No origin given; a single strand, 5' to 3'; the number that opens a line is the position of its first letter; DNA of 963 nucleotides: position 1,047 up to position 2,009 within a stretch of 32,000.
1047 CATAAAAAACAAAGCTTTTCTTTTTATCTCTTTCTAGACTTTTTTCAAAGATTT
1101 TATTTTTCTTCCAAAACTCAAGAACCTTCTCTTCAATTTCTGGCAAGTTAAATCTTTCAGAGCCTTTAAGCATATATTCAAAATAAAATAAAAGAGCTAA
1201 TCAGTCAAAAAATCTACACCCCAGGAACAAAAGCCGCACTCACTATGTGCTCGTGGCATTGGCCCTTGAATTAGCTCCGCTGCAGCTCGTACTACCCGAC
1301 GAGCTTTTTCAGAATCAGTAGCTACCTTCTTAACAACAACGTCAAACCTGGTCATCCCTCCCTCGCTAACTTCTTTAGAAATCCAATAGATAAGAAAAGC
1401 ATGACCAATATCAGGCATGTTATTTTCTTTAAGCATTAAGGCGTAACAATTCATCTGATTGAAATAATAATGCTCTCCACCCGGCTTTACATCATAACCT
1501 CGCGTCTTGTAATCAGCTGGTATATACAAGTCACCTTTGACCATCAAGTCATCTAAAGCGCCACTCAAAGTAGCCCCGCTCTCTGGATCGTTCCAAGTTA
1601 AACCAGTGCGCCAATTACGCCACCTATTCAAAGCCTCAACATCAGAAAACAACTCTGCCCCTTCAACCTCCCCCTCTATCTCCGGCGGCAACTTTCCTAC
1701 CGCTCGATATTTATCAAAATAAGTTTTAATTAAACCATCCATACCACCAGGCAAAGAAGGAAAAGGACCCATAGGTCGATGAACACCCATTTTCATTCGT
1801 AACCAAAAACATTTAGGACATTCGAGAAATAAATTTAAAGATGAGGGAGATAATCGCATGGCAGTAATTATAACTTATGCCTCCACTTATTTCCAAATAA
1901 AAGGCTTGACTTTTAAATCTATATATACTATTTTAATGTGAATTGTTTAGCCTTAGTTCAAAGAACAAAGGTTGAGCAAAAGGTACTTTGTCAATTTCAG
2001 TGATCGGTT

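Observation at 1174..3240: G+C-rich two-gene insertion between ileS and the tmRNA 3' end: Cas4-like PD-(D/E)XK nuclease divergent from a DUF262/DndB-like ParB-fold protein (candidate two-component defence module)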

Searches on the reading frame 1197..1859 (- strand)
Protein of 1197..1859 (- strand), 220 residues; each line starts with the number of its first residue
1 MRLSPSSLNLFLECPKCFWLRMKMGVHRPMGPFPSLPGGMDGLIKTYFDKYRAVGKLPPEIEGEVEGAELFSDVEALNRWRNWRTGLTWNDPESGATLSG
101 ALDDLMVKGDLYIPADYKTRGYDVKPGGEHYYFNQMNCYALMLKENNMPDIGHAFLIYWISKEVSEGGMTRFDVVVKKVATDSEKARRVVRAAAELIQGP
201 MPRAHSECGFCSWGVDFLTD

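Call 4: search_protein_families(library=pfam, proteins=[window:1197-1859:-], max_evalue=1)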
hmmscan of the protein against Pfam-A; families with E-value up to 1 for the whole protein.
window:1197-1859:- (220 aa): 1 family
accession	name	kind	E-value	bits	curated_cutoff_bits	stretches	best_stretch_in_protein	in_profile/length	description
PF12705.13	PDDEXK_1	-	1.2e-12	48.7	22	2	78-213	120-242/247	PD-(D/E)XK nuclease superfamily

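Call 5: search_protein_families(library=padloc, proteins=[window:1197-1859:-], max_evalue=1)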
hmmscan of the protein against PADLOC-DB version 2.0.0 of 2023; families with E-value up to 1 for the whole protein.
window:1197-1859:- (220 aa): 6 families
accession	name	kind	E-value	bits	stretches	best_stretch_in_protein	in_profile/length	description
PDLC00944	Cas4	-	1.4e-10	39.7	1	94-212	62-171/177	Cas4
PDLC01250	Cas4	-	2.5e-08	32.4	1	94-212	58-162/168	"CAS-I,CAS-II,CAS-III,CAS-IV,CAS-V,CAS-VI; acquisition_associated"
PDLC01447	Cas4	-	1.2e-07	30.3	1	1-213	3-153/161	"CAS-I,CAS-II,CAS-III,CAS-IV,CAS-V,CAS-VI; acquisition_associated"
PDLC00943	Cas4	-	4.6e-07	28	1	97-212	67-173/180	CRISPR-associated protein Cas4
PDLC02087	Cas4b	-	9.6e-05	20.6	1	97-197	73-164/189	-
PDLC01611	Cas4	-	0.01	14.1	1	132-212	79-151/158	"CAS-I,CAS-II,CAS-III,CAS-IV,CAS-V,CAS-VI; acquisition_associated"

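Call 6: search_protein_families(library=ncbifam, proteins=[window:1197-1859:-], max_evalue=1)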
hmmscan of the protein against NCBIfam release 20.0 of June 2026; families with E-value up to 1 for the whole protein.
window:1197-1859:- (220 aa): 1 family
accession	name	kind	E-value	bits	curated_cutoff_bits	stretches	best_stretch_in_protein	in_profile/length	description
TIGR00372.1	cas4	equivalog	1.7e-06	28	65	1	97-212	67-173/180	CRISPR-associated protein Cas4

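Call 10: search_protein_families(library=phrogs, proteins=[window:1197-1859:-], max_evalue=1)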
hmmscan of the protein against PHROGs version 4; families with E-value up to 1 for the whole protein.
window:1197-1859:- (220 aa): 3 families
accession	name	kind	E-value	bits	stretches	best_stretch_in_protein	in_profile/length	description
phrog_31195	-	unknown function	1.8e-41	143.2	1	2-212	5-219/232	-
phrog_69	-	DNA, RNA and nucleotide metabolism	1e-05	25.8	2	111-212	219-318/501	exonuclease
phrog_1706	-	DNA, RNA and nucleotide metabolism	2.1e-05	25.1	1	96-213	120-238/293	CRISPR/Cas system associated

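Call 16: find_homologous_proteins(query=window:1197-1859:-, max_evalue=0.001)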
Query window:1197-1859:- (220 aa): 1042 proteins with E <= 0.001 among 1455 candidates; the best 120 are listed.
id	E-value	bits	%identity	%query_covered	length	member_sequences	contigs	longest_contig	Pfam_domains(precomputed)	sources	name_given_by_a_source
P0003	2.2e-151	520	100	100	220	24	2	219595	PF12705.14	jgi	jgi:CRISPR/Cas system-associated exonuclease Cas4 (RecB family)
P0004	3.0e-107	376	70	100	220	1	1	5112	PF12705.14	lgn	-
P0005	2.0e-106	373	69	100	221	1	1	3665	PF12705.14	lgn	-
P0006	5.7e-102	358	68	100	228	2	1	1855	PF12705.14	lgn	-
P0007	4.4e-101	355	68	100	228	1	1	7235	PF12705.14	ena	-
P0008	6.1e-101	355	68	100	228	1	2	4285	PF12705.14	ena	-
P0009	2.9e-100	353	67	100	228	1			PF12705.14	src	-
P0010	1.3e-99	351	65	100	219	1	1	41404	PF12705.14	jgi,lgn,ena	-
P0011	1.9e-99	350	68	97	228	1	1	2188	PF12705.14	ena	-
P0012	3.7e-99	349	66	100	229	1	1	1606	PF12705.14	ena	-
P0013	3.7e-98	346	66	100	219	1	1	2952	PF12705.14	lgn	-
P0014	1.5e-97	344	67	97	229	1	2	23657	PF12705.14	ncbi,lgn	-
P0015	4.6e-97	342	65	100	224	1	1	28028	PF12705.14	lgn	-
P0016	8.3e-97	341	65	100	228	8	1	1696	PF12705.14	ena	-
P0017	2.7e-96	340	64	100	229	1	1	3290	PF12705.14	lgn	-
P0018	3.3e-96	339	66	97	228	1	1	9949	PF12705.14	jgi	jgi:hypothetical protein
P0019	8.2e-95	335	66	99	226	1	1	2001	PF12705.14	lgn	-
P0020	1.1e-94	335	65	100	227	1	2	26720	PF12705.14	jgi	-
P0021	1.9e-94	334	64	100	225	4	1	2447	PF12705.14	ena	-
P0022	2.4e-94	333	65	100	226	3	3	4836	PF12705.14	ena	-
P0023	2.8e-94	333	65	99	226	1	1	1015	PF12705.14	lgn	-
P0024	5.4e-94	332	64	100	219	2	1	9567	PF12705.14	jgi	-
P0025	1.6e-93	331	63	100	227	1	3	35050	PF12705.14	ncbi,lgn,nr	ncbi:MAG: PD-(D/E)XK nuclease family protein [Candidatus Harrisonbacteria bacterium]|nr:PD-(D/E)XK n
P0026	2.0e-93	330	63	100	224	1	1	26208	PF12705.14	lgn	-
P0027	5.3e-93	329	63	100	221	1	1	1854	PF12705.14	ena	-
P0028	8.8e-93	328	64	100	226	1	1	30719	PF12705.14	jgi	-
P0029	9.1e-93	328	62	100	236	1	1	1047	PF12705.14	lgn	-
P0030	1.1e-92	328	64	100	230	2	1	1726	PF12705.14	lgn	-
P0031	7.5e-92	325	62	100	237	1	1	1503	PF12705.14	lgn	-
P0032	1.3e-91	324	64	97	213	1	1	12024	PF12705.14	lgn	-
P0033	2.3e-91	324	63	98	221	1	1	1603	PF12705.14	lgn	-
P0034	2.6e-91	323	64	100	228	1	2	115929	PF12705.14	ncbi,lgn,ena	-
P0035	8.8e-91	322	62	100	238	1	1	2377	PF12705.14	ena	-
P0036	1.0e-90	321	63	100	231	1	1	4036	PF12705.14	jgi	jgi:hypothetical protein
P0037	1.7e-90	321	62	100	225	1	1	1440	PF12705.14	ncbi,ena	-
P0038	3.3e-90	320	63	97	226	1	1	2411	PF12705.14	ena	-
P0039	4.2e-90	319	64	100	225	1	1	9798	PF12705.14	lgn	-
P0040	5.0e-90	319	58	97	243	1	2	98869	PF12705.14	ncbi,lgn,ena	-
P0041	5.1e-90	319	61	100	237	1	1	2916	PF12705.14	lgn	-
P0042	9.7e-90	318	64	97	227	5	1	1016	PF12705.14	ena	-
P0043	2.8e-89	317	60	100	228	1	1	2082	PF12705.14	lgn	-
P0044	3.9e-89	316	61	100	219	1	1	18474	PF12705.14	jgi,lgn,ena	-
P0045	3.9e-89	316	64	100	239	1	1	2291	PF12705.14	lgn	-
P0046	7.1e-89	315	68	90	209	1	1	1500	PF12705.14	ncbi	-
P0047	1.2e-88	315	60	99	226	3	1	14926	PF12705.14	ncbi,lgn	-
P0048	1.2e-88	315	61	100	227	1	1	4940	PF12705.14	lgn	-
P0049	1.3e-88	315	61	100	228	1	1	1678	PF12705.14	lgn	-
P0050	1.5e-88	314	61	100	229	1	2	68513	PF12705.14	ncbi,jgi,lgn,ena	-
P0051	2.5e-88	314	60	100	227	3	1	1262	PF12705.14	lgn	-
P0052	3.2e-88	313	61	100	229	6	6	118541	PF12705.14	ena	-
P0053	3.5e-88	313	56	100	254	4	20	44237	PF12705.14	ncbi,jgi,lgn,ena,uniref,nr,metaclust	ncbi:MAG: hypothetical protein A3I24_01375 [Candidatus Harrisonbacteria bacterium RIFCSPLOWO2_02_FUL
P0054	4.5e-88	313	60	100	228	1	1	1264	PF12705.14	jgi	jgi:hypothetical protein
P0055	6.6e-88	312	59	100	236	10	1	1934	PF12705.14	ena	-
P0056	7.2e-88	312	61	100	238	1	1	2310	PF12705.14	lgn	-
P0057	1.4e-87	311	61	100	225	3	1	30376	PF12705.14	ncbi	-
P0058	5.6e-87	309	62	96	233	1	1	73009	PF12705.14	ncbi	-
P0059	1.9e-86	308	59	100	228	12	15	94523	PF12705.14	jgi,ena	-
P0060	2.2e-86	307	60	100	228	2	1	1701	PF12705.14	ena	-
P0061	4.0e-86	306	60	97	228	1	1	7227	PF12705.14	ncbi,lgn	-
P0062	4.4e-86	306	61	100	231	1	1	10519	PF12705.14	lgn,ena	-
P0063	4.5e-86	306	62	100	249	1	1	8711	PF12705.14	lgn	-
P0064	5.9e-86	306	59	97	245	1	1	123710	PF12705.14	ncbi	-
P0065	9.0e-86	305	58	100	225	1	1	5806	PF12705.14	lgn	-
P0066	1.3e-85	305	59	100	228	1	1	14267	PF12705.14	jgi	jgi:hypothetical protein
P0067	1.7e-85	304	60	97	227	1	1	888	PF12705.14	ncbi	-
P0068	1.9e-85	304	60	100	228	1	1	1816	PF12705.14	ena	-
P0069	3.4e-85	303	61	97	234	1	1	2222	PF12705.14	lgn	-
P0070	4.8e-85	303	60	97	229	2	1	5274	PF12705.14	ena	-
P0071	5.4e-85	303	59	100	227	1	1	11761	PF12705.14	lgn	-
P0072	5.7e-85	303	58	100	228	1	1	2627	PF12705.14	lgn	-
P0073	6.7e-85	302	58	100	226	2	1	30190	PF12705.14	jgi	jgi:CRISPR/Cas system-associated exonuclease Cas4 (RecB family)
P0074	1.3e-84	302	62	98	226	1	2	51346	PF12705.14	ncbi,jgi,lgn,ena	-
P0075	1.4e-84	301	58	100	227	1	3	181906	PF12705.14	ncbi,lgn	-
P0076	1.4e-84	301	59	97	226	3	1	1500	PF12705.14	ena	-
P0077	1.5e-84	301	59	99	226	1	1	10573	PF12705.14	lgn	-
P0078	3.7e-84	300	56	100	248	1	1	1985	PF12705.14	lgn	-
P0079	7.2e-84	299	60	97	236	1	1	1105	PF12705.14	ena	-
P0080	9.3e-84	299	59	99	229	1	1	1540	PF12705.14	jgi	-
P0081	1.0e-83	299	59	100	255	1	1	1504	PF12705.14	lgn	-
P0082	1.1e-83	299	59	100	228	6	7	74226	PF12705.14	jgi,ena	-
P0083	1.2e-83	298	58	99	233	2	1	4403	PF12705.14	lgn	-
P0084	1.3e-83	298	59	100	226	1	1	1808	PF12705.14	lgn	-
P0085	1.5e-83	298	58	100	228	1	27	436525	PF12705.14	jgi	jgi:hypothetical protein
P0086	1.6e-83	298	59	97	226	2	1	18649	PF12705.14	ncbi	ncbi:MAG: PD-(D/E)XK nuclease family protein [Patescibacteria group bacterium]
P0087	2.0e-83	298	59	100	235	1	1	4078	PF12705.14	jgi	jgi:hypothetical protein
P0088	2.4e-83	297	58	100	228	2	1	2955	PF12705.14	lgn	-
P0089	2.7e-83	297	57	100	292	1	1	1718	PF12705.14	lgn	-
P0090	3.2e-83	297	58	99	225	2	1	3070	PF12705.14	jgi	-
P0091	4.8e-83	296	58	100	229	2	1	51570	PF12705.14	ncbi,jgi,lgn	-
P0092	5.2e-83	296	60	99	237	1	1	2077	PF12705.14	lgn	-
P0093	5.8e-83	296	58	100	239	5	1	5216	PF12705.14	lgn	-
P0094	1.2e-82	295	59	99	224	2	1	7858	PF12705.14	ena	-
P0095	1.3e-82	295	58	100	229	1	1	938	PF12705.14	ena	-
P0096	2.1e-82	294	58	97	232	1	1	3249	PF12705.14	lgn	-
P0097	2.6e-82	294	58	100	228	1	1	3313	PF12705.14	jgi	jgi:hypothetical protein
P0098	3.7e-82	293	57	98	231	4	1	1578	PF12705.14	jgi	jgi:hypothetical protein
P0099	3.8e-82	293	59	98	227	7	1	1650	PF12705.14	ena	-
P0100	5.7e-82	293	58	97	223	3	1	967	PF12705.14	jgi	-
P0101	7.1e-82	293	57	99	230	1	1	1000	PF12705.14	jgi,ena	-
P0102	1.7e-81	291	58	100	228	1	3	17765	PF12705.14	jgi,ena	-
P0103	3.1e-81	290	59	97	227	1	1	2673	PF12705.14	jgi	jgi:CRISPR/Cas system-associated exonuclease Cas4 (RecB family)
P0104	6.4e-81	289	60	97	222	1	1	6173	PF12705.14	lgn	-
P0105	6.8e-81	289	57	97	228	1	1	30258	PF12705.14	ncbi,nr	ncbi:MAG: PD-(D/E)XK nuclease family protein [bacterium]|nr:PD-(D/E)XK nuclease family protein [bact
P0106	8.2e-81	289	57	99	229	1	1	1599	PF12705.14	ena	-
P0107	2.1e-80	288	57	98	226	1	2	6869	PF12705.14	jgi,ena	-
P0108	3.4e-80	287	57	97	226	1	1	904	PF12705.14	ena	-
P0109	4.1e-80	287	57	98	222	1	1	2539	PF12705.14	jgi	jgi:hypothetical protein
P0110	4.3e-80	287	53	100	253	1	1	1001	PF12705.14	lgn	-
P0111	5.8e-80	286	55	98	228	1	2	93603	PF12705.14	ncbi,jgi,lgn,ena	ncbi:MAG: PD-(D/E)XK nuclease family protein [Candidatus Margulisiibacteriota bacterium]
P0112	7.2e-80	286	57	99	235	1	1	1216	PF12705.14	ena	-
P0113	7.9e-80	286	61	90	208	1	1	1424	PF12705.14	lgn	-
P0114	8.5e-80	286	56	99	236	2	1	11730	PF12705.14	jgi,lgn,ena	-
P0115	1.6e-79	285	56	100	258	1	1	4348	PF12705.14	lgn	-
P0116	1.8e-79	285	57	97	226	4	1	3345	PF12705.14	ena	-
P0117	2.1e-79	284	55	100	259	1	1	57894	PF12705.14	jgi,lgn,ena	-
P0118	2.1e-79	284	61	90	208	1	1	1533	PF12705.14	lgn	-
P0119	2.8e-79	284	57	97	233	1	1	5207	PF12705.14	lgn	-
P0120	3.1e-79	284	57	100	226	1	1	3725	PF12705.14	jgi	jgi:hypothetical protein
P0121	3.7e-79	284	55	98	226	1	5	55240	PF12705.14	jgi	jgi:hypothetical protein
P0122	4.1e-79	284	53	100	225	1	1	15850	PF12705.14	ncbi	-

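Call 17: find_encoding_contigs(protein=P0003, flank=10000, max_places=4)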
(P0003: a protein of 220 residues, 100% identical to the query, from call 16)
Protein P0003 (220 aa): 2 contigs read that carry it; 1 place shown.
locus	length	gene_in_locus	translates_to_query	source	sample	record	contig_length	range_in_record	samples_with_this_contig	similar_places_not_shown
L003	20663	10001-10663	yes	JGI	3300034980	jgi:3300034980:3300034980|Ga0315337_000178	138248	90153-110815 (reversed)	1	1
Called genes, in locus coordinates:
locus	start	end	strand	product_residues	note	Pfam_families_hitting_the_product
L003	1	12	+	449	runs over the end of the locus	PF00753:Lactamase_B, PF23023:Anti-Pycsar_Apyc1, PF12706:Lactamase_B_2, PF16661:Lactamase_B_6, PF10996:Beta-Casp, PF07521:RMMBL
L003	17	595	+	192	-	PF18306:LDcluster4, PF03641:Lysine_decarbox (weak)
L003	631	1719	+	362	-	PF03222:Trp_Tyr_perm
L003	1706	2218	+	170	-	PF04981:NMD3 (weak)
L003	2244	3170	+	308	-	PF04932:Wzy_C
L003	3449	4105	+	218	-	-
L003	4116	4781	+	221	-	PF07690:MFS_1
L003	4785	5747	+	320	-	PF14716:HHH_8, PF14520:HHH_5, PF14792:DNA_pol_B_palm (weak), PF14791:DNA_pol_B_thumb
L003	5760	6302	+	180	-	PF00293:NUDIX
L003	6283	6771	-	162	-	-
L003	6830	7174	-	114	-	PF00453:Ribosomal_L20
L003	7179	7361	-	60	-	PF01632:Ribosomal_L35p (weak)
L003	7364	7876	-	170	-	PF05198:IF3_N, PF00707:IF3_C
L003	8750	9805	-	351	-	-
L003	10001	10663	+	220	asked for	PF12705:PDDEXK_1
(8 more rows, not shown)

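Call 18: find_encoding_contigs(protein=P0010, flank=8000, max_places=2)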
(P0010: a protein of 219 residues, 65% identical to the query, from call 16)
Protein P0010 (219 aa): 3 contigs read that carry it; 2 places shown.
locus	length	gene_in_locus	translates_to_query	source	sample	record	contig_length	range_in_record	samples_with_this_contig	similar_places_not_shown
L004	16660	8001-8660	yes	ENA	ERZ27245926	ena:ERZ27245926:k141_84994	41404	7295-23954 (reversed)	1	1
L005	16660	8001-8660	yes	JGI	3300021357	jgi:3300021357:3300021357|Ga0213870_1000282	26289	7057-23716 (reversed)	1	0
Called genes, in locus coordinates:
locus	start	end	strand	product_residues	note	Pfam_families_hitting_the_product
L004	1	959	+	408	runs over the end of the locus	PF08245:Mur_ligase_M, PF02875:Mur_ligase_C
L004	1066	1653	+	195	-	PF18306:LDcluster4, PF03641:Lysine_decarbox (weak)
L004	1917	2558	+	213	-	PF02861:Clp_N (weak)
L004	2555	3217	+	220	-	PF07690:MFS_1, PF05977:MFS_3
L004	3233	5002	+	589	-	PF14716:HHH_8, PF14520:HHH_5 (weak), PF14792:DNA_pol_B_palm (weak), PF14791:DNA_pol_B_thumb, PF02811:PHP (weak)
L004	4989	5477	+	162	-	PF00293:NUDIX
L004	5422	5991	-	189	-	PF09335:VTT_dom (weak)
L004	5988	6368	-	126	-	PF00453:Ribosomal_L20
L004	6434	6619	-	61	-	PF01632:Ribosomal_L35p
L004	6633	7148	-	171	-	PF05198:IF3_N, PF00707:IF3_C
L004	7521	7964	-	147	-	PF01668:SmpB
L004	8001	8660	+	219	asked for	PF12705:PDDEXK_1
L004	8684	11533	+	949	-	PF00133:tRNA-synt_1, PF09334:tRNA-synt_1g (weak), PF08264:Anticodon_1, PF19302:DUF5915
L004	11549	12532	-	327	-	PF00579:tRNA-synt_1b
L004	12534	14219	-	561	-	PF00753:Lactamase_B, PF12706:Lactamase_B_2, PF22505:RNase_J_b_CASP, PF07521:RMMBL (weak), PF17770:RNase_J_C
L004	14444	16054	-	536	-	PF00496:SBP_bac_5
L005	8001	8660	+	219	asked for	PF12705:PDDEXK_1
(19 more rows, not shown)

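Call 19: find_encoding_contigs(protein=P0015, flank=8000, max_places=2)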
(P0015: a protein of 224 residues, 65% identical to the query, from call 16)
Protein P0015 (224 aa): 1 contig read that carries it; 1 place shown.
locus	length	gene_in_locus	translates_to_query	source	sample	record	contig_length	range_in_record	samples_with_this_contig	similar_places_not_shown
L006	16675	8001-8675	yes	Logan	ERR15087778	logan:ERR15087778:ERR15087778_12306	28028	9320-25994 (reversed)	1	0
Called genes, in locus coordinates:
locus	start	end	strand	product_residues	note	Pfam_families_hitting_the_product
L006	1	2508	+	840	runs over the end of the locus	PF13191:AAA_16 (faint), PF00004:AAA, PF13401:AAA_22 (faint), PF17871:AAA_lid_9 (weak), PF00004:AAA, PF07724:AAA_2, PF07728:AAA_5, PF10431:ClpB_D2-small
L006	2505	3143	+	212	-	PF07690:MFS_1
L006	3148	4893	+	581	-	PF14716:HHH_8, PF14791:DNA_pol_B_thumb, PF02811:PHP (weak)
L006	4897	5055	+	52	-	-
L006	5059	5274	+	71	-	PF09335:VTT_dom (weak)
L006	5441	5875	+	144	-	PF00293:NUDIX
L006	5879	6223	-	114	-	PF00453:Ribosomal_L20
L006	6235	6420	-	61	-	PF01632:Ribosomal_L35p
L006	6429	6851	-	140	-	PF05198:IF3_N, PF00707:IF3_C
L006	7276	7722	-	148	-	PF01668:SmpB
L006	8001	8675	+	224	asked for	PF12705:PDDEXK_1 (weak)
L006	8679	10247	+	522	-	PF03485:Arg_tRNA_synt_N, PF00750:tRNA-synt_1d, PF05746:DALR_1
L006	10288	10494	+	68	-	-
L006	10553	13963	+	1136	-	PF00133:tRNA-synt_1, PF00300:His_Phos_1, PF00133:tRNA-synt_1, PF09334:tRNA-synt_1g, PF01921:tRNA-synt_1f (faint), PF08264:Anticodon_1, PF19302:DUF5915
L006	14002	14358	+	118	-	-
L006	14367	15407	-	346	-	PF00579:tRNA-synt_1b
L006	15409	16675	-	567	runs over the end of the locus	PF00753:Lactamase_B, PF12706:Lactamase_B_2, PF22505:RNase_J_b_CASP, PF07521:RMMBL (weak), PF17770:RNase_J_C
